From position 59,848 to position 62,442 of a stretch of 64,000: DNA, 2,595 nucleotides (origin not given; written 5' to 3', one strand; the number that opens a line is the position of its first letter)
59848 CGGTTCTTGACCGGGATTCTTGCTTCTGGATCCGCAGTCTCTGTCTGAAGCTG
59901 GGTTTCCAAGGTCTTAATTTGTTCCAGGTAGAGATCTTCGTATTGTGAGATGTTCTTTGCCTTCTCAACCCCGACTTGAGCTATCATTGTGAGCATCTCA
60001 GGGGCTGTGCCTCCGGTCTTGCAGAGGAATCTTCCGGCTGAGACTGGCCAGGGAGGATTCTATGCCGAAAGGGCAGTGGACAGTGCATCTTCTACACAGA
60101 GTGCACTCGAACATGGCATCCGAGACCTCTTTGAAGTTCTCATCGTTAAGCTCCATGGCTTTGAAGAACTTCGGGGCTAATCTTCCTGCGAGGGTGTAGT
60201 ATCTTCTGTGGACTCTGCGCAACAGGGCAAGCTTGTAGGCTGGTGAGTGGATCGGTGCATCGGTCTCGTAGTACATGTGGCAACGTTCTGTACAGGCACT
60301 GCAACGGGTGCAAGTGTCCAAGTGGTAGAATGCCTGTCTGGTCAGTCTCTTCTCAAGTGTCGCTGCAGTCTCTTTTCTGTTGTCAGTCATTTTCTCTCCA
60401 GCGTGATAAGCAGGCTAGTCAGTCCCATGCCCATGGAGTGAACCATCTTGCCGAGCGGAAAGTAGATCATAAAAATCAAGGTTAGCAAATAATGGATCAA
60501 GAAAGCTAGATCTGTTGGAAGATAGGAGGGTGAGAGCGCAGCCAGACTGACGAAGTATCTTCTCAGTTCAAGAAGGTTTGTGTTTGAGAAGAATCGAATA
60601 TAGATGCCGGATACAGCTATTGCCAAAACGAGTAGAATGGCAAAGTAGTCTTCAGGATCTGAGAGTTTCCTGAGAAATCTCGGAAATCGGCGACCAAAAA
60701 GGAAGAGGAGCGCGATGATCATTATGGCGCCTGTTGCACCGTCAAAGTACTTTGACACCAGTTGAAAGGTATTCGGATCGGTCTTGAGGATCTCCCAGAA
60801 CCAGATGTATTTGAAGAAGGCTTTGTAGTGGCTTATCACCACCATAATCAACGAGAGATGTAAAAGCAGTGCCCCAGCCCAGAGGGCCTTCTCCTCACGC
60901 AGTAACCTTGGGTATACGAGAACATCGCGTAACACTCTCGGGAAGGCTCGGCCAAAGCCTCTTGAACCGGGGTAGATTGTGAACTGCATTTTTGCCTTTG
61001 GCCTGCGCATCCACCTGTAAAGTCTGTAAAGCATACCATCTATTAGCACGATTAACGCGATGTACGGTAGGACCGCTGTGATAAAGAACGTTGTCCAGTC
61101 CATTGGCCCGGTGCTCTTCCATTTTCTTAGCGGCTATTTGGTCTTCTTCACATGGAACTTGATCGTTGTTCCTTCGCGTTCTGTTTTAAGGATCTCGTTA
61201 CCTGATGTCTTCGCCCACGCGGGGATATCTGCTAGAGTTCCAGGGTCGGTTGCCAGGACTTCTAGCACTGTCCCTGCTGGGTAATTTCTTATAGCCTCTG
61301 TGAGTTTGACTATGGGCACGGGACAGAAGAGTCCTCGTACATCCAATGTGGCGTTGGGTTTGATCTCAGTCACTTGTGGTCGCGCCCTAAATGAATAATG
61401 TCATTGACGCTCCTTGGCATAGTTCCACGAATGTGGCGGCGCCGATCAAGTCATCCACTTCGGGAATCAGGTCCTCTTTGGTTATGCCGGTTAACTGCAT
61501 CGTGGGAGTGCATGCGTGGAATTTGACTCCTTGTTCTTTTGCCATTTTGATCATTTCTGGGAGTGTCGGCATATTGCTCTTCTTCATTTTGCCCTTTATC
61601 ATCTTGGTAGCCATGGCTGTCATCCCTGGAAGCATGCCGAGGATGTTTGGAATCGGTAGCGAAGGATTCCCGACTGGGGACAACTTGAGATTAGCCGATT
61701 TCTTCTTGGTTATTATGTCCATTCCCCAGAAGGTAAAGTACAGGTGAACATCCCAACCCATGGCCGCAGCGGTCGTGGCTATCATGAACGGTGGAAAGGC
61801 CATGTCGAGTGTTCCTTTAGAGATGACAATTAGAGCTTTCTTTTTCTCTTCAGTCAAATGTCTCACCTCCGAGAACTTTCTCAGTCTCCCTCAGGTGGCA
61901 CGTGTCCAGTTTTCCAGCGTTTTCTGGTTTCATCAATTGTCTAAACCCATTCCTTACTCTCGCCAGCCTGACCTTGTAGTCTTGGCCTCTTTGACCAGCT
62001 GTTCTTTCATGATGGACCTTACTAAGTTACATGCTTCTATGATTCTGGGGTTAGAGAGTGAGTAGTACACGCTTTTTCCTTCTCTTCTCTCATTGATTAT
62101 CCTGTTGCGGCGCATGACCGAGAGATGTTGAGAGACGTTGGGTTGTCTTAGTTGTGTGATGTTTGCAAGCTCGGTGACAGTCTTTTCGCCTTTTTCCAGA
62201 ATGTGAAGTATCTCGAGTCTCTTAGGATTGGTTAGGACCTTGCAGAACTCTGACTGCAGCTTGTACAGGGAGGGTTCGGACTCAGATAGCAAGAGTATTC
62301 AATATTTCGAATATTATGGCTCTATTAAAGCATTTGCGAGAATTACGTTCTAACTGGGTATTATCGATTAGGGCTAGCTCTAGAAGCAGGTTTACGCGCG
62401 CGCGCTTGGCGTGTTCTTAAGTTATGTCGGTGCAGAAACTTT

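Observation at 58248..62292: TusA-DsrE sulfur relay fused to a membrane HdrDE/DsrMK-like module with a tetraheme cytochrome c, under an ArsR regulator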

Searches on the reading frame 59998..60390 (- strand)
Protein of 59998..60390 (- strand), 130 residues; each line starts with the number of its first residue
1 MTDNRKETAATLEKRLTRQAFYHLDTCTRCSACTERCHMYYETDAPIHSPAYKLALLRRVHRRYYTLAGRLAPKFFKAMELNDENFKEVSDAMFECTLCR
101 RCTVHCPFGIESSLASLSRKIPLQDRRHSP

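Call 3: search_protein_families(library=pfam, proteins=[window:59998-60390:-], max_evalue=0.1)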
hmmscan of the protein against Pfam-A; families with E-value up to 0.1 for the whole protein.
window:59998-60390:- (130 aa): 13 families
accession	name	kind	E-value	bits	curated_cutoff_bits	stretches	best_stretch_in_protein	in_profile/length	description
PF13183.11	Fer4_8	-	2.5e-13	50.8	27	1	24-110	2-68/68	4Fe-4S dicluster domain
PF13534.11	Fer4_17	-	4.7e-09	37.1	22.2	1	27-110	2-60/61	4Fe-4S dicluster domain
PF13237.11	Fer4_10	-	8.9e-08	32.4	25.5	2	95-108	8-21/53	4Fe-4S dicluster domain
PF13187.11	Fer4_9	-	1.9e-07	31.4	27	2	17-39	34-49/52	4Fe-4S dicluster domain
PF12838.12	Fer4_7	-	2.1e-07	31.7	27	2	85-110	27-52/52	4Fe-4S dicluster domain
PF12797.12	Fer4_2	-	5e-06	26.6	24.5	2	21-38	4-21/22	4Fe-4S binding domain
PF00037.32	Fer4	-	0.00014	22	21.1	1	95-109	7-21/24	4Fe-4S binding domain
PF13484.11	Fer4_16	-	0.0007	20.8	30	0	95-109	1-15/66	4Fe-4S double cluster binding domain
PF14697.11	Fer4_21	-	0.00082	19.9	35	0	80-108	27-53/59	4Fe-4S dicluster domain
PF12800.12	Fer4_4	-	0.0018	18.9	24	0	25-40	2-17/17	4Fe-4S binding domain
PF12837.12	Fer4_6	-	0.0033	17.7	25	1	96-109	9-22/24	4Fe-4S binding domain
PF13746.11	Fer4_18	-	0.0038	17.9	27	0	88-111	53-76/114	4Fe-4S dicluster domain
PF12798.12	Fer4_3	-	0.005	18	27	1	96-110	1-15/15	4Fe-4S binding domain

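Call 4: search_protein_families(library=ncbifam, proteins=[window:59998-60390:-], max_evalue=0.1)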
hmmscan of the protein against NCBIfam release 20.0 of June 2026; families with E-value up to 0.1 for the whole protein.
window:59998-60390:- (130 aa): 37 families (the best 25 are shown)
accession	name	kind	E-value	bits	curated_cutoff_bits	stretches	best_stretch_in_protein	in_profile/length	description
NF045796.1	DsrK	equivalog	7.1e-27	94.1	400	1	10-116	33-140/453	sulfate reduction electron transfer complex DsrMKJOP subunit DsrK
NF045724.1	ferredox_TmcB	equivalog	1.1e-11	44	735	1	22-114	38-120/430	electron transfer complex ferredoxin TmcB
NF045711.1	sulf_resp_HmcF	equivalog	2.6e-10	39.7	750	1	6-113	41-137/457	sulfate respiration complex iron-sulfur protein HmcF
NF008369.0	PRK11168.1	equivalog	1.8e-05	23.8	278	1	82-113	46-77/401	anaerobic glycerol-3-phosphate dehydrogenase subunit C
NF038196.1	ferrodoxin_EFR1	subfamily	7e-05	23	75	0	66-108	160-198/242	EFR1 family ferrodoxin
TIGR00273.1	TIGR00273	equivalog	0.00018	20.5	444.8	0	86-111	335-360/432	LutB/LldF family L-lactate oxidation iron-sulfur protein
NF004616.0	PRK05950.1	subfamily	0.00027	20.2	228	1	3-115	125-225/238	succinate dehydrogenase iron-sulfur subunit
TIGR00384.1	dhsB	subfamily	0.00049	19.6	88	1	7-113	122-215/222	succinate dehydrogenase and fumarate reductase iron-sulfur protein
NF009227.0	PRK12577.1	equivalog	0.0021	16.8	349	0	83-111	198-226/330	succinate dehydrogenase/fumarate reductase iron-sulfur subunit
NF009226.0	PRK12576.1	equivalog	0.0026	17.1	344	1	81-115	195-229/317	succinate dehydrogenase/fumarate reductase iron-sulfur subunit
TIGR04105.1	FeFe_hydrog_B1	subfamily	0.0027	16.4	450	1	77-113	173-207/462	monomeric [FeFe] hydrogenase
NF041779.1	hetero_SS_HdrC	equivalog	0.0029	17.1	350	0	6-40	12-46/198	ferredoxin:CoB-CoM heterodisulfide reductase subunit HdrC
TIGR01582.1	FDH-beta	equivalog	0.0032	16.6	334.7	1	22-102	26-96/283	formate dehydrogenase subunit beta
NF043039.1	HgcAB_like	equivalog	0.0037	16.9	285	0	17-38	324-345/350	HgcAB-like fusion protein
NF041782.1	mnquin_red_QrcC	equivalog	0.0065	16.1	400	0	23-39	6-22/239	menaquinone reductase iron-sulfur cluster-binding subunit QrcC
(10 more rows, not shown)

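Call 47: list_cluster_members(proteins=[window:59998-60390:-, window:59130-59996:-, window:61387-61857:-, window:58248-58430:-])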
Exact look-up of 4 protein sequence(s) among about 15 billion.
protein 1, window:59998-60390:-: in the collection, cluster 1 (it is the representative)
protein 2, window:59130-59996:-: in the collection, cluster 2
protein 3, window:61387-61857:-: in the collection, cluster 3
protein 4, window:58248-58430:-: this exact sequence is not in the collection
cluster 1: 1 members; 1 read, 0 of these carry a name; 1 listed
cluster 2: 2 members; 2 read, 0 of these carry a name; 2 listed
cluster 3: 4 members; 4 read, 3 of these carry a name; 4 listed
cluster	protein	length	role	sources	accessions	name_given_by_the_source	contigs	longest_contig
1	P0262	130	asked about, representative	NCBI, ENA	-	-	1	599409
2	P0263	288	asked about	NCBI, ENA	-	-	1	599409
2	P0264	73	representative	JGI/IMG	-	-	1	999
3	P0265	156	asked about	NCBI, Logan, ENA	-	-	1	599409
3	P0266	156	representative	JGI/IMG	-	peroxiredoxin family protein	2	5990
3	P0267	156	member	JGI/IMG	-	peroxiredoxin family protein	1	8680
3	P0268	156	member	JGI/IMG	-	peroxiredoxin family protein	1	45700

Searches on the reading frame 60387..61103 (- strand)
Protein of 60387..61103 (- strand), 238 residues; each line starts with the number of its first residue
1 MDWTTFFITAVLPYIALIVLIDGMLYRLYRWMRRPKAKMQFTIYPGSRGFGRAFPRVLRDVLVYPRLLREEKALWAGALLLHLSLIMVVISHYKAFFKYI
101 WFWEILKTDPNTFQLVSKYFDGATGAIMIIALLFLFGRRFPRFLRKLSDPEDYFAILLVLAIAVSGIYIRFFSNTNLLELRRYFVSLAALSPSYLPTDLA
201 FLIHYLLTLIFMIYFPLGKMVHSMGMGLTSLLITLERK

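Call 3: search_protein_families(library=pfam, proteins=[window:60387-61103:-], max_evalue=0.1)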
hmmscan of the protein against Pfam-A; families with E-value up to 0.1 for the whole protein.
window:60387-61103:- (238 aa): 1 family
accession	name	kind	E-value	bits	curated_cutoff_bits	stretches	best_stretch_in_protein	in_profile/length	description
PF02665.19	Nitrate_red_gam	-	4.9e-17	62.7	22.9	1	69-227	39-203/217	Nitrate reductase gamma subunit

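Call 4: search_protein_families(library=ncbifam, proteins=[window:60387-61103:-], max_evalue=0.1)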
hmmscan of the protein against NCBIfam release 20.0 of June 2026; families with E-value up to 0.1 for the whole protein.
window:60387-61103:- (238 aa): 4 families
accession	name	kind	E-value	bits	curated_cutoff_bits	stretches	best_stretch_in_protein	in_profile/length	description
NF038037.1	cytob_DsrM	equivalog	1.3e-26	93.5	300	2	70-228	112-272/320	sulfate reduction electron transfer complex DsrMKJOP subunit DsrM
TIGR00351.1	narI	equivalog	1.2e-06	28.6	105.55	1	69-228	43-211/225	respiratory nitrate reductase subunit gamma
NF045723.1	memb_anch_TmcC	equivalog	8.7e-05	22.1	240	1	7-168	6-161/218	TmcC family electron transfer complex membrane anchor subunit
NF038018.1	qmoC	equivalog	0.098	12.1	300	0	24-222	169-350/360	quinone-interacting membrane-bound oxidoreductase complex subunit QmoC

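Call 61: search_solved_structures(query=window:60387-61103:-, max_evalue=1)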
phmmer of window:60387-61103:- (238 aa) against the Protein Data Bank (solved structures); distinct sequences matched with E-value up to 1: 1.
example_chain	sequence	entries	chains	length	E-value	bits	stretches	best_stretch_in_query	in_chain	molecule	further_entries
3nyb_A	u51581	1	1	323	0.89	12.4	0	119-161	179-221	Poly(A) RNA polymerase protein 2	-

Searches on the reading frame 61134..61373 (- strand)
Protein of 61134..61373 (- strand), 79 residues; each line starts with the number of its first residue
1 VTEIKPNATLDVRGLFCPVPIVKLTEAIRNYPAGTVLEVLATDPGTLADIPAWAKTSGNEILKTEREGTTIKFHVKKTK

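Call 3: search_protein_families(library=pfam, proteins=[window:61134-61373:-], max_evalue=0.1)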
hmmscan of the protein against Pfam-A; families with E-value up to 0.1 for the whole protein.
window:61134-61373:- (79 aa): 2 families
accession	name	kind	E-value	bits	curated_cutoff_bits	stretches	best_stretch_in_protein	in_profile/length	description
PF01206.22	TusA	-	1.1e-22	80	28.6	1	9-77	2-70/70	Sulfurtransferase TusA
PF10006.14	DUF2249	-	0.016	15.5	29.5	1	9-41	1-33/70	Uncharacterized conserved protein (DUF2249)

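Call 4: search_protein_families(library=ncbifam, proteins=[window:61134-61373:-], max_evalue=0.1)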
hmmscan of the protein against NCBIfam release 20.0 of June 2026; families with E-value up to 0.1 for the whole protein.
window:61134-61373:- (79 aa): 5 families
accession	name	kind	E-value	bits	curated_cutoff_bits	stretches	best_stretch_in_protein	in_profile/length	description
NF001423.0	PRK00299.1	equivalog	7.9e-16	57.7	78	1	4-78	6-80/82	sulfurtransferase TusA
NF008242.0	PRK11018.1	equivalog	9.5e-15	54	79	1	2-77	3-78/78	sulfurtransferase-like selenium metabolism protein YedF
TIGR03527.1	selenium_YedF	equivalog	2.3e-05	24.3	110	1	10-77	1-68/194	sulfurtransferase-like selenium metabolism protein YedF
NF049973.1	radical_Rv1681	equivalog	0.00076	18.5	380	1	21-72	2-53/326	Rv1681 family radical SAM protein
NF041048.1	TusA_like_YeeD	exception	0.017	14.8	147.5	1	10-66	4-60/72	thiosulfate utilization sulfurtransferase TsuB/YeeD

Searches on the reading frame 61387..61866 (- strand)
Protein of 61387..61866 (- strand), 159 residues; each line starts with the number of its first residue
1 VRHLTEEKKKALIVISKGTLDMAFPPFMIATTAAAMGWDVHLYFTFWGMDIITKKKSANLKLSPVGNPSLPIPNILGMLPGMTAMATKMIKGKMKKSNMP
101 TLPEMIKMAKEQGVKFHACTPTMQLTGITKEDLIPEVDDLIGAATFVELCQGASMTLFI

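Call 3: search_protein_families(library=pfam, proteins=[window:61387-61866:-], max_evalue=0.1)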
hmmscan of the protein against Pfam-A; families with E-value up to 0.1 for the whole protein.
window:61387-61866:- (159 aa): 2 families
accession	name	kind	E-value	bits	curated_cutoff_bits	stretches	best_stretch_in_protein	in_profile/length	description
PF13686.11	DrsE_2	-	4.8e-43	147.3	25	1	8-158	2-156/156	DsrE/DsrF/DrsH-like family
PF02635.20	DsrE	-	7.3e-11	42.7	22.7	1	9-151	1-108/116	DsrE/DsrF-like family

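Call 4: search_protein_families(library=ncbifam, proteins=[window:61387-61866:-], max_evalue=0.1)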
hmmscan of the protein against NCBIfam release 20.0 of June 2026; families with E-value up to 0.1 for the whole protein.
window:61387-61866:- (159 aa): 2 families
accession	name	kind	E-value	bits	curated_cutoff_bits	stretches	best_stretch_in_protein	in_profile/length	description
NF047629.1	SulfCarrDsrE2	equivalog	3.5e-39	134.5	210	1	7-159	2-159/159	sulfur carrier protein DsrE2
NF002090.2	PRK00923.1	subfamily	0.03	14.3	120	1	87-140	32-85/129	sirohydrochlorin nickelochelatase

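Call 60: search_solved_structures(query=window:61387-61857:-, max_evalue=0.01, show_alignments=2)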
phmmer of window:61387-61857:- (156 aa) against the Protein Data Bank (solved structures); distinct sequences matched with E-value up to 0.01: 9.
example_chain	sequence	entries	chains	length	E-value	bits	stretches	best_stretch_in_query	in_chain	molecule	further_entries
2qs7_A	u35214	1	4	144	5.3e-24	88.3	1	2-156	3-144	Uncharacterized protein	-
3pnx_A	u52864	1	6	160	7.3e-12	48.9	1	4-139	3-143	Putative sulfurtransferase dsrE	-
3mc3_A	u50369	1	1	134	2.6e-11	47.2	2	92-155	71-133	DsrE/DsrF-like family protein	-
6een_C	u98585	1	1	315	2.4e-07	34.3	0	75-134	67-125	Designer Pentatricopeptide Protein dPPR10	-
6een_A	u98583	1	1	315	6.7e-06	29.6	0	77-134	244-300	Designer Pentatricopeptide Protein dPPR10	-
4wn4_A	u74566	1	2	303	7.1e-05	26.3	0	74-136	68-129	Pentatricopeptide repeat protein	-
4pjq_A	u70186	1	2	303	0.0017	21.8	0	74-136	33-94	Pentatricopeptide repeat protein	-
5orq_A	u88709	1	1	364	0.003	21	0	74-135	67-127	cPPR-Telo1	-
5orm_A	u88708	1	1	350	0.003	21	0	74-136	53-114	cPPR-Telo1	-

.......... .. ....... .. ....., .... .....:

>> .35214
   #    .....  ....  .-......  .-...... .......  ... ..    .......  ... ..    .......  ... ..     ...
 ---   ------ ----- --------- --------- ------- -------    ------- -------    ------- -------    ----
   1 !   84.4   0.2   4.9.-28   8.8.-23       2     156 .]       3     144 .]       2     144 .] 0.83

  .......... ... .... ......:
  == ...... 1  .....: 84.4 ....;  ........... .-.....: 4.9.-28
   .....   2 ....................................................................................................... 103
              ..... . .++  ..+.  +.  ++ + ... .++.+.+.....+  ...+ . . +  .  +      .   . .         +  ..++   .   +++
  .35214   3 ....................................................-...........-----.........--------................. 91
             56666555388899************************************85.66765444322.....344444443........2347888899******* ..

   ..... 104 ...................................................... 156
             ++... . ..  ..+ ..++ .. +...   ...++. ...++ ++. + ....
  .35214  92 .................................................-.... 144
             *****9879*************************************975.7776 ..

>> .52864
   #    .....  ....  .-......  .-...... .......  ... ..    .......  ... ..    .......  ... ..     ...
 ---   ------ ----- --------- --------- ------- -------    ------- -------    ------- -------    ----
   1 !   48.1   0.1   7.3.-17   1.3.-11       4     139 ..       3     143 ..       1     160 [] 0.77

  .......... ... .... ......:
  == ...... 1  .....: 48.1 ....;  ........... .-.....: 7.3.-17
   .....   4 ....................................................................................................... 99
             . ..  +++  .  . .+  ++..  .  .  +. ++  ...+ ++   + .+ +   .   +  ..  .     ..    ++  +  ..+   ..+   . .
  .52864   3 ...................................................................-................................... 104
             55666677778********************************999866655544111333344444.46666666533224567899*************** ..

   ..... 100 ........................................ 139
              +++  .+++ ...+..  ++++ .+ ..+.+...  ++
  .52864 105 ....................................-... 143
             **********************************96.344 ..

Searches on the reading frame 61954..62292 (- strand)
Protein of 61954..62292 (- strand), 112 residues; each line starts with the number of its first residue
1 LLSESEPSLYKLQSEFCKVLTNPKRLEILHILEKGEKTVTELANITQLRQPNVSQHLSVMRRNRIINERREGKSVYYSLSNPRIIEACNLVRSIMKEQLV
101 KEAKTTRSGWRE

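Call 3: search_protein_families(library=pfam, proteins=[window:61954-62292:-], max_evalue=0.1)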
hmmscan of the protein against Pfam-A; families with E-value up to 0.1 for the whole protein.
window:61954-62292:- (112 aa): 15 families
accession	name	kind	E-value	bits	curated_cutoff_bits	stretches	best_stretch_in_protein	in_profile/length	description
PF01022.26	HTH_5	-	1.7e-15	57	22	1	22-67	1-46/47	Bacterial regulatory protein, arsR family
PF12840.13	HTH_20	-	8.1e-10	39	27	1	20-68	1-50/51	Helix-turn-helix domain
PF25212.1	HVO_A0114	-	7.3e-06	26.1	27.6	1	17-74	17-74/84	HVO_A0114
PF12802.13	MarR_2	-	0.00018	22.1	27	1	25-66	7-50/61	MarR family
PF08221.17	HTH_9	-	0.0046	17.5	23.4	1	29-66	20-57/62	RNA polymerase III subunit RPC82 helix-turn-helix domain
PF01978.25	TrmB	-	0.007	16.6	25.6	1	31-77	17-63/68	Sugar-specific transcriptional regulator TrmB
PF13545.12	HTH_Crp_2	-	0.011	16.2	27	1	38-70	24-56/70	Crp-like helix-turn-helix domain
PF09339.16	HTH_IclR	-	0.014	15.6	22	1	26-65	6-47/52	IclR helix-turn-helix domain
PF24035.1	DUF7344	-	0.026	15.3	27.8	1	18-54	2-38/76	Domain of unknown function (DUF7344)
PF14947.12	HTH_45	-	0.026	15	25.5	1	26-70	9-53/77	Winged helix-turn-helix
PF24409.1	wHTH-PRTase_assc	-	0.033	14.7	27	1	27-70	2-45/83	wHTH-PRTase associated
PF13412.12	HTH_24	-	0.045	13.8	21.9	1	22-66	2-47/48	Winged helix-turn-helix DNA-binding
PF24034.1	DUF7343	-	0.054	13.8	27.6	1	20-73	2-55/62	Domain of unknown function (DUF7343)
PF24270.1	HTH_Cmi2_C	-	0.068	13.9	27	1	27-71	79-123/125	Cmi2, C-terminal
PF04079.22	SMC_ScpB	-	0.071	13.1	27.4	0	43-80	101-142/160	Segregation and condensation complex subunit ScpB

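Call 4: search_protein_families(library=ncbifam, proteins=[window:61954-62292:-], max_evalue=0.1)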
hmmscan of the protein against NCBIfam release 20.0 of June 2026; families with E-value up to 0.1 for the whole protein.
window:61954-62292:- (112 aa): 16 families
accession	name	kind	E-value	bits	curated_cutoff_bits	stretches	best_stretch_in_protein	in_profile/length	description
NF033788.1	HTH_metalloreg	subfamily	2.9e-25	87.8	55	1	14-86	2-75/77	metalloregulator ArsR/SmtB family transcription factor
NF033789.1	repress_SdpR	subfamily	5.7e-16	58.2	100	1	18-81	3-66/79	autorepressor SdpR family transcription factor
NF040642.1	sulf_sens_BigR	equivalog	1.4e-15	57.1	155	1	15-84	12-81/95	sulfite-sensing transcriptional repressor BigR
NF045707.1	Dbac_1936_reg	equivalog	3.7e-14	52.5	115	1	14-100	8-94/99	ArsR/SmtB-type metalloregulator TsoR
NF052532.1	TransRegPagRBaca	equivalog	5.1e-13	49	170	1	13-94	17-98/99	transcriptional repressor PagR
NF007528.0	PRK10141.1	subfamily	9.6e-12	44.8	97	1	16-84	9-77/117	metalloregulator ArsR/SmtB family transcription factor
NF047906.1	CdPbTransRegCmtR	equivalog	8e-10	38.6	150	1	16-91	14-89/104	Cd(II)/Pb(II)-sensing metalloregulatory transcriptional regulator CmtR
NF041413.1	ArsR_Rv2640c_fam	equivalog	1.9e-07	31.5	155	1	18-83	37-105/118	Rv2640c family ArsR-like transcriptional regulator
NF053755.1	MsvR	equivalog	5.6e-07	29.5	220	1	16-71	6-61/236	transcriptional factor MsvR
NF053756.1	MreA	equivalog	4.2e-06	26.5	100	1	29-73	24-68/110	MreA family transcriptional regulator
TIGR01884.1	cas_HTH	subfamily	5e-05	22.8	60.2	1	14-75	133-194/202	CRISPR-associated CARF protein Csa3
NF053610.1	Sso10a_fam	subfamily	0.0041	17.1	60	1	26-74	8-52/64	Sso10a family chromatin protein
NF053602.1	Phr_regulator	exception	0.0064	16.1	320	1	17-71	6-60/191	heat shock transcription regulator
TIGR02944.1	suf_reg_Xantho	equivalog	0.0084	16.5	110.65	1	38-102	27-91/130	SUF system Fe-S cluster assembly regulator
NF004910.0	PRK06266.1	equivalog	0.059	12.5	180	1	19-98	24-108/185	transcription initiation factor E subunit alpha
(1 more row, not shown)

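Call 62: find_encoding_contigs(protein=window:61954-62292:-, flank=10000, max_places=2)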
Protein window:61954-62292:- (112 aa): no gene with exactly this product is on record in the collection.
